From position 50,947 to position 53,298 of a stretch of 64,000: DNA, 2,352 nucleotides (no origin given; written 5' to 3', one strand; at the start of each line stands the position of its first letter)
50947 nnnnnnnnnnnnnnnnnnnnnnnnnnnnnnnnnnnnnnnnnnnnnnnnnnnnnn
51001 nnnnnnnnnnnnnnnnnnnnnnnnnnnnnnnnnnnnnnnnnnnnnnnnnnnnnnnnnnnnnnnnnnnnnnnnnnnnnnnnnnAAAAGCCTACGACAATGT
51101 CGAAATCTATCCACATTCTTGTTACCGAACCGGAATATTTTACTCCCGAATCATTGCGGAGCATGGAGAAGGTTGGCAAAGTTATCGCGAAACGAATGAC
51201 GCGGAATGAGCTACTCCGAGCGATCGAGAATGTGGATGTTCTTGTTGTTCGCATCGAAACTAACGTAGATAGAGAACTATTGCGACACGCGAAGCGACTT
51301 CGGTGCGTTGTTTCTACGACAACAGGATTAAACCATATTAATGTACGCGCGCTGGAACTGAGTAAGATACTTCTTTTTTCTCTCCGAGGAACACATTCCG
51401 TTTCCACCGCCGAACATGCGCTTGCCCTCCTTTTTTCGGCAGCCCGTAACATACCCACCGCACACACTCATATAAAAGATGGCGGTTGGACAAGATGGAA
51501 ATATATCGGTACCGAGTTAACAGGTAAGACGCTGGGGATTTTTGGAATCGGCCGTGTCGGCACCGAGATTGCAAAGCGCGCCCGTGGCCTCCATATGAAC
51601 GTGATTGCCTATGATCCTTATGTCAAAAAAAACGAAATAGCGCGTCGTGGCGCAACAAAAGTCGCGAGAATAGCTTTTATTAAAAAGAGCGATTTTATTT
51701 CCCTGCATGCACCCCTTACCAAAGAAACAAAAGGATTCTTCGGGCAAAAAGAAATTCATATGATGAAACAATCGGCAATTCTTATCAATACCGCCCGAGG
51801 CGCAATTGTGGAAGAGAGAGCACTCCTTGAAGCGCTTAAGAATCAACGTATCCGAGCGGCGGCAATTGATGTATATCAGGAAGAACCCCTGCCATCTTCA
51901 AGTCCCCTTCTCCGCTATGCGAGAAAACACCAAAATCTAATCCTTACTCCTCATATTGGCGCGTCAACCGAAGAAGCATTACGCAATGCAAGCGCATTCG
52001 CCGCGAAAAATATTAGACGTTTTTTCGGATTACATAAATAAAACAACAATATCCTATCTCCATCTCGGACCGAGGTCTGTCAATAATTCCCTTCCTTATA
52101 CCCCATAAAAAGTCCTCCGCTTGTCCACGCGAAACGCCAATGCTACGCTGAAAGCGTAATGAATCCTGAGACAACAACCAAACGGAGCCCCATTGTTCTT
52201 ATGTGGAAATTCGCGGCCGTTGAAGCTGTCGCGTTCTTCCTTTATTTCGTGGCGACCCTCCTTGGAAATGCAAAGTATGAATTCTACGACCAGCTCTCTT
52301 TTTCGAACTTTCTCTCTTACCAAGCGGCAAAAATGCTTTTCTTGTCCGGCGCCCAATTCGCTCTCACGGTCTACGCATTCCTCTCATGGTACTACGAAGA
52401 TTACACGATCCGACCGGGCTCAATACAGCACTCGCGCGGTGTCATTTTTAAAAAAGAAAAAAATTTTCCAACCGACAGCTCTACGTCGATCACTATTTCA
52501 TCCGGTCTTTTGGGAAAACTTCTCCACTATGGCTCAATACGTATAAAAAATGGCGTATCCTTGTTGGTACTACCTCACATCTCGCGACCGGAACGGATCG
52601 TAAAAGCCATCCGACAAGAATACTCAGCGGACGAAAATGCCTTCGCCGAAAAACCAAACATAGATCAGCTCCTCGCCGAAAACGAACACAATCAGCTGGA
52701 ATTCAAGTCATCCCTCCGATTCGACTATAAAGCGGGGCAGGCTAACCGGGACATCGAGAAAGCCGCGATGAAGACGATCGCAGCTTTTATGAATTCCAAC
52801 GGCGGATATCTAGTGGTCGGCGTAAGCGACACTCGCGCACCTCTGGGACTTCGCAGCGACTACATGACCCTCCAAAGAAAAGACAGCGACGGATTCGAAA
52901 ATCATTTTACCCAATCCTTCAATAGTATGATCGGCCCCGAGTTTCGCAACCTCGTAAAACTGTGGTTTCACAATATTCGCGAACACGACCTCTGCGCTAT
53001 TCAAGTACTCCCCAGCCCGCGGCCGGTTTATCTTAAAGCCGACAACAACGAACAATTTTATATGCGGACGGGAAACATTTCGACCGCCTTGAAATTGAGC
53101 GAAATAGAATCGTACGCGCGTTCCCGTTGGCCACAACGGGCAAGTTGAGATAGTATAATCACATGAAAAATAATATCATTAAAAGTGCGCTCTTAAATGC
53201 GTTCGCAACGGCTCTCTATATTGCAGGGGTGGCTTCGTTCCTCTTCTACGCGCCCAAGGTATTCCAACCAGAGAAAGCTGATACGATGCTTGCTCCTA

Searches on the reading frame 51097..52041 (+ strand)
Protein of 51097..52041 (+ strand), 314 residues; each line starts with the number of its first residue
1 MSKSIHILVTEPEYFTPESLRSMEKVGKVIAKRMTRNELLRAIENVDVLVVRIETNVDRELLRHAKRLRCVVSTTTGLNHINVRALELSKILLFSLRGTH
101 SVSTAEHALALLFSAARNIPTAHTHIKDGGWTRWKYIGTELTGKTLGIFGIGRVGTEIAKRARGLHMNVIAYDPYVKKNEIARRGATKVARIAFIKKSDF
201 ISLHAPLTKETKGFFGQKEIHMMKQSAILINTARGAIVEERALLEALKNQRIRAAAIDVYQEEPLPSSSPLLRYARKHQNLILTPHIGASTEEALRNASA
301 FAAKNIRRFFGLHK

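Call 71: search_protein_families(library=pfam, max_evalue=0.00001, proteins=[window:51097-52041:+])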
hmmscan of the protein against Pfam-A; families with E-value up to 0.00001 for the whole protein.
window:51097-52041:+ (314 aa): 2 families
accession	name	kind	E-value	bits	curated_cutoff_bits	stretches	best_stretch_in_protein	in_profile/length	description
PF02826.25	2-Hacid_dh_C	-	3.1e-60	203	25.1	1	109-288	1-178/178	D-isomer specific 2-hydroxyacid dehydrogenase, NAD binding domain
PF00389.36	2-Hacid_dh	-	5.1e-22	78.4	24.6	1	16-310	8-124/134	D-isomer specific 2-hydroxyacid dehydrogenase, catalytic domain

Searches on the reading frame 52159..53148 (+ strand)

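Call 71: search_protein_families(library=pfam, max_evalue=0.00001, proteins=[window:52159-53148:+])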
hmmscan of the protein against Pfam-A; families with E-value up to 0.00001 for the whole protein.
window:52159-53148:+ (329 aa): 1 family
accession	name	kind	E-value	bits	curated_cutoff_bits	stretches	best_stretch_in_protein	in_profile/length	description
PF04326.19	SLFN_AlbA_2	-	2e-18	67.4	25.3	1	176-310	1-116/118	Schlafen, AlbA_2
